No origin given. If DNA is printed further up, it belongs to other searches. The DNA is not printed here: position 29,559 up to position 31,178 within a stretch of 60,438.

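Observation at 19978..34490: Candidate new catabolic system: three half-active fused CoA-transferases with transporter, DUF35/thiolase-fold and HAD modules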

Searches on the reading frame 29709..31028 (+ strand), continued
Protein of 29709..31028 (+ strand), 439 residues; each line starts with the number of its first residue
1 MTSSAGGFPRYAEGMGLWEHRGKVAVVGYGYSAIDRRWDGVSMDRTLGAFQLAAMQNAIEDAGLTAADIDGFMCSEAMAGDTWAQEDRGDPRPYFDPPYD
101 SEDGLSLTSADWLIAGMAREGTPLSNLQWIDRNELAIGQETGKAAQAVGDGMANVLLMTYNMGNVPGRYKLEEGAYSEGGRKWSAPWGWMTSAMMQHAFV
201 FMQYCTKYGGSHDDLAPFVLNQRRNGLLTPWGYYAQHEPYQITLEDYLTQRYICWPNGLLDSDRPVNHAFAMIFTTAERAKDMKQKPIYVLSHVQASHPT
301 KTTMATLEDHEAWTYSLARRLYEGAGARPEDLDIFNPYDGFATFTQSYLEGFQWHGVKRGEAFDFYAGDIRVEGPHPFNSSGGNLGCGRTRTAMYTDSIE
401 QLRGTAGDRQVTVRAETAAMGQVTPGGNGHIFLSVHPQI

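Call 54: search_protein_families(library=pfam, proteins=[L083:7045-8730:+, L062:15129-17303:-, L087:17001-17783:+, L022:4814-5773:+, L087:13812-14705:-, L089:10604-12007:+, L029:2122-2946:+, L065:12592-13803:-, L089:7244-8248:+, L040:11642-12568:+], max_evalue=0.0001)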
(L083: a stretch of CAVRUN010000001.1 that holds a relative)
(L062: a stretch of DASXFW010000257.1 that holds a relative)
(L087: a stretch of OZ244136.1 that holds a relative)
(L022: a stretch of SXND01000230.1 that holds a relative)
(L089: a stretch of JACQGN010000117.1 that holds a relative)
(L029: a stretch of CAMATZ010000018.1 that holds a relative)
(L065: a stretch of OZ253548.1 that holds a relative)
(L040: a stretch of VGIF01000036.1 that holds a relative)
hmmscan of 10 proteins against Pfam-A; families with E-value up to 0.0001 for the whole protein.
L083:7045-8730:+ (561 aa): 3 families
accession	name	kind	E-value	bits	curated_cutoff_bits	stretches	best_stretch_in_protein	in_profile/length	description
PF00205.28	TPP_enzyme_M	-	9.2e-36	123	30.4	1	195-326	1-137/137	Thiamine pyrophosphate enzyme, central domain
PF02775.26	TPP_enzyme_C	-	2.1e-19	70.2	21.9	1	395-545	3-151/151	Thiamine pyrophosphate enzyme, C-terminal TPP binding domain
PF02776.23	TPP_enzyme_N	-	4.3e-10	39.8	26.8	1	4-117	2-106/119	Thiamine pyrophosphate enzyme, N-terminal TPP binding domain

L062:15129-17303:- (724 aa): 4 families
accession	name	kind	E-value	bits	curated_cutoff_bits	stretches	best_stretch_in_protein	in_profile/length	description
PF13549.11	ATP-grasp_5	-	9.4e-73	244.7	27.6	1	502-721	5-221/221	ATP-grasp domain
PF13607.11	Succ_CoA_lig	-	4.5e-50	169.4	27.4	1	179-317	2-138/138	Succinyl-CoA ligase like flavodoxin domain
PF13380.12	CoA_binding_2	-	1e-20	74.7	22.8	1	34-159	1-114/116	CoA binding domain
PF02629.25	CoA_binding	-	3.4e-06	28.2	22.3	1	34-123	4-97/97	CoA binding domain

L087:17001-17783:+ (260 aa): 4 families
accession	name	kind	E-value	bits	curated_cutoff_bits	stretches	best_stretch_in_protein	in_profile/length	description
PF13561.12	adh_short_C2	-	3.3e-59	200.8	27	1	12-251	1-234/236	Enoyl-(Acyl carrier protein) reductase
PF00106.31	adh_short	-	8.7e-51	172.6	26.6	1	6-194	1-188/195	short chain dehydrogenase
PF08659.16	KR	-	2.2e-14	54.2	22.6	1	7-168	2-162/180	KR domain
PF23441.1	SDR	-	8.8e-07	29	27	1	83-254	90-257/258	SDR-like rossmann domain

L022:4814-5773:+ (319 aa): 1 family
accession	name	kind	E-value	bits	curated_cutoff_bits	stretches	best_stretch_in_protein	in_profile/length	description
PF00296.26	Bac_luciferase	-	2e-53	182.3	27.9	1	14-252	20-229/314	Luciferase-like monooxygenase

L087:13812-14705:- (297 aa): 4 families
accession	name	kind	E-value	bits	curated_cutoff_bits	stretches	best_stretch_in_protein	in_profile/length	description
PF20434.5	BD-FAE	-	1.4e-29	103.6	26.8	1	43-244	4-211/215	BD-FAE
PF07859.19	Abhydrolase_3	-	2.2e-25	90.1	25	1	55-267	2-208/210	alpha/beta hydrolase fold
PF00326.27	Peptidase_S9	-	8.9e-09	35.6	22.6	1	105-290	46-210/213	Prolyl oligopeptidase family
PF00135.34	COesterase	-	2e-06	27.5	27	1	42-146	90-206/515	Carboxylesterase family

L089:10604-12007:+ (467 aa): 2 families
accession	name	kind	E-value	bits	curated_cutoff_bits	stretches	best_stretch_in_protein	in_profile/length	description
PF03972.19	MmgE_PrpD_N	-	4.1e-66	223.1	32.1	1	6-249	1-240/244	MmgE/PrpD N-terminal domain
PF19305.4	MmgE_PrpD_C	-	1e-34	120.3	32.1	1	271-440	1-168/173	MmgE/PrpD C-terminal domain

L029:2122-2946:+ (274 aa): 1 family
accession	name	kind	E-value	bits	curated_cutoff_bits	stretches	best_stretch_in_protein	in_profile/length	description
PF04909.20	Amidohydro_2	-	7.6e-28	98.5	26.4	1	4-231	1-246/289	Amidohydrolase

L065:12592-13803:- (403 aa): 2 families
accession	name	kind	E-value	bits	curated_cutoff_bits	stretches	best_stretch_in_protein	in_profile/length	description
PF13378.12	MR_MLE_C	-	8.2e-59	199.4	29.4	1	191-393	6-216/219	Enolase C-terminal domain-like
PF02746.21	MR_MLE_N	-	3.6e-14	53.4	22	1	61-165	20-117/117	Mandelate racemase / muconate lactonizing enzyme, N-terminal domain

L089:7244-8248:+ (334 aa): 1 family
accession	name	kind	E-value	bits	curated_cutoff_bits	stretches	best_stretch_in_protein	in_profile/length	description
PF03401.19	TctC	-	1.5e-63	215.3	27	1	59-328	2-271/274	Tripartite tricarboxylate transporter family receptor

L040:11642-12568:+ (308 aa): 1 family
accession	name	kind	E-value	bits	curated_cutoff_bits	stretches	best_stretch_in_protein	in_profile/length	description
PF03328.21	HpcH_HpaI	-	2.4e-31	109.2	25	1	76-277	10-203/221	HpcH/HpaI aldolase/citrate lyase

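Call 55: search_protein_families(library=ncbifam, proteins=[L083:7045-8730:+, L062:15129-17303:-, L081:1996-2436:+, L040:11642-12568:+, L089:10604-12007:+], max_evalue=0.00001)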
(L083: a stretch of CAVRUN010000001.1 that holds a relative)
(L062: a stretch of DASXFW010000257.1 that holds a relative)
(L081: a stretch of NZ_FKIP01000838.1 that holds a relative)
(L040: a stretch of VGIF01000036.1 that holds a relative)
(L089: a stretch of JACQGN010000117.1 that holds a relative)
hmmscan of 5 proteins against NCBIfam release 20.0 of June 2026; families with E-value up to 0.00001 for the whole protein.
L083:7045-8730:+ (561 aa): 49 families (the best 25 are shown)
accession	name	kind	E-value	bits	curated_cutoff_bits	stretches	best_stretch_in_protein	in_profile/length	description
NF004807.0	PRK06154.1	equivalog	8.4e-137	457.2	607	1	3-547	20-554/565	thiamine pyrophosphate-requiring protein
TIGR00118.1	acolac_lg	equivalog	3.3e-66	223.9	538.35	1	7-543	5-530/557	biosynthetic-type acetolactate synthase large subunit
NF004919.0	PRK06276.1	equivalog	5.9e-66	223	866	1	11-536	9-530/582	acetolactate synthase large subunit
NF008431.0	PRK11269.1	equivalog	3.1e-64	217.5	791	1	7-474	8-473/591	glyoxylate carboligase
NF006187.0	PRK08322.1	equivalog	6.2e-59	199.9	509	1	11-534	10-518/548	acetolactate synthase large subunit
NF004710.0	PRK06048.1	equivalog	3.9e-58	197.3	976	1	4-547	9-537/561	acetolactate synthase large subunit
NF006122.0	PRK08266.1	subfamily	4.2e-56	190.5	571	1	67-549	63-526/543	hypothetical protein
NF004772.0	PRK06112.1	subfamily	4.7e-55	187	673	1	4-547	15-559/578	acetolactate synthase catalytic subunit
TIGR01504.1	glyox_carbo_lig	equivalog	4.9e-53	180.6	711.2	1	11-473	11-471/589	glyoxylate carboligase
NF005039.0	PRK06456.1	equivalog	3.5e-51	174.4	868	1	38-474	44-475/572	acetolactate synthase large subunit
NF005058.0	PRK06466.1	equivalog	4.9e-49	167.3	951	1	9-475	10-478/574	acetolactate synthase 3 large subunit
NF004516.0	PRK05858.1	equivalog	7.2e-49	166.7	587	1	27-546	38-534/548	acetolactate synthase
NF006052.0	PRK08199.1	subfamily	1.1e-48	165.9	539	1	71-545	70-535/559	thiamine pyrophosphate protein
NF005860.0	PRK07789.1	equivalog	9.4e-48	162.9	881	1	63-548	88-579/615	acetolactate synthase large subunit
NF005712.0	PRK07524.1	subfamily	1e-46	159.5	500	1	71-533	64-518/536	5-guanidino-2-oxopentanoate decarboxylase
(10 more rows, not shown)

L062:15129-17303:- (724 aa): 4 families
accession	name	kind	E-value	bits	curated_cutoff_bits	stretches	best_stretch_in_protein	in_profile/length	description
NF045493.1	HydDutCoALig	equivalog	2.3e-132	442.9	1300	1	29-720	5-697/698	4-hydroxybutyrate--CoA ligase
NF045494.1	AcCoALig_Archglob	equivalog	1e-125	420.7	1200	2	23-465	214-657/665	acetate--CoA ligase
NF045492.1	HydPropCoALig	equivalog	1.2e-116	390.8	1300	2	21-402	242-623/700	3-hydroxypropionate--CoA ligase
TIGR02717.1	AcCoA-syn-alpha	equivalog_domain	3.5e-103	345.6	567.15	1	28-464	2-440/447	acetate--CoA ligase alpha subunit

L081:1996-2436:+ (146 aa): 0 families

L040:11642-12568:+ (308 aa): 4 families
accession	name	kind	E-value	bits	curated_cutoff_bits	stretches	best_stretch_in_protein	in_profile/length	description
TIGR02311.1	HpaI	equivalog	8.5e-50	169.5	368.8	1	55-283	1-228/249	4-hydroxy-2-oxoheptanedioate aldolase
NF007849.0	PRK10558.1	equivalog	1.1e-43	149.5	393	1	53-270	6-220/256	2-dehydro-3-deoxyglucarate aldolase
TIGR03239.1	GarL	equivalog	1.2e-41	142.9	406.75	1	55-268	1-211/249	2-dehydro-3-deoxyglucarate aldolase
NF007521.0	PRK10128.1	equivalog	4.9e-36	124.6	441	1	51-266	3-216/267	2-keto-3-deoxy-L-rhamnonate aldolase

L089:10604-12007:+ (467 aa): 1 family
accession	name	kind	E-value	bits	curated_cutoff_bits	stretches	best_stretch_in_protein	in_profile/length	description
NF042438.1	PrpD_hiGCgrampos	equivalog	6.7e-13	48.1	950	1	21-374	32-392/499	2-methylcitrate dehydratase PrpD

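Call 56: search_solved_structures(query=L083:7045-8730:+, max_evalue=1e-10)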
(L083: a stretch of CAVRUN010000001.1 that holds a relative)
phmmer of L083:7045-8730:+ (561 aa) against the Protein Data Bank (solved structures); distinct sequences matched with E-value up to 1e-10: 122 (the best 60 are shown).
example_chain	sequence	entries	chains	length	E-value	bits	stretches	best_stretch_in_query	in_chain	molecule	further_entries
7ct6_A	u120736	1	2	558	5e-45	157.3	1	71-545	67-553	Glyoxylate carboligase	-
8beo_A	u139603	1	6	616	3.7e-42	147.9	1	57-534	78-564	Glyoxylate carboligase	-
8i05_A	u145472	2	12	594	7.4e-42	146.9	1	57-534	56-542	Glyoxylate carboligase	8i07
8i08_A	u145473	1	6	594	8.2e-42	146.8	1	57-534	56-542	Glyoxylate carboligase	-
8i01_A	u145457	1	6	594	8.4e-42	146.7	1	57-534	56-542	Glyoxylate carboligase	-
2pan_A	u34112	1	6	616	8.4e-42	146.7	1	57-534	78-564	Glyoxylate carboligase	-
8vzc_A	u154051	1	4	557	2e-40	142.1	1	4-534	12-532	Oxalyl-CoA decarboxylase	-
8vzf_A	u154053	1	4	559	2.1e-40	142.1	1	4-534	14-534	2-Hydroxyacyl-CoA Lyase/Synthase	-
8vza_A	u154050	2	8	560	2.1e-40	142.1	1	4-534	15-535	2-Hydroxyacyl-CoA lyase/Synthase | Oxalyl-CoA decarboxylase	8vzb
8vzk_A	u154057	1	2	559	3.4e-40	141.4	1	3-534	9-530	Oxalyl-CoA decarboxylase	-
8vzj_A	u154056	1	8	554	3.1e-39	138.2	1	8-543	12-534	Oxalyl-CoA decarboxylase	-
8x3x_A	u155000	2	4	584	5.7e-39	137.4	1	63-536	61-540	BbmA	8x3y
8vzd_A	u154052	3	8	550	1.5e-38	136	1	3-532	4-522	2-Hydroxyacyl-CoA Lyase/Synthase TbHACS | Oxalyl-CoA decarboxylase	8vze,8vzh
8xod_A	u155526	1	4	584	2.1e-38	135.5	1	63-535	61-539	BbmA-G484F complex with CBOA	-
7egv_A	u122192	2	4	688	6e-37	130.7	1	67-547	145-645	Acetolactate synthase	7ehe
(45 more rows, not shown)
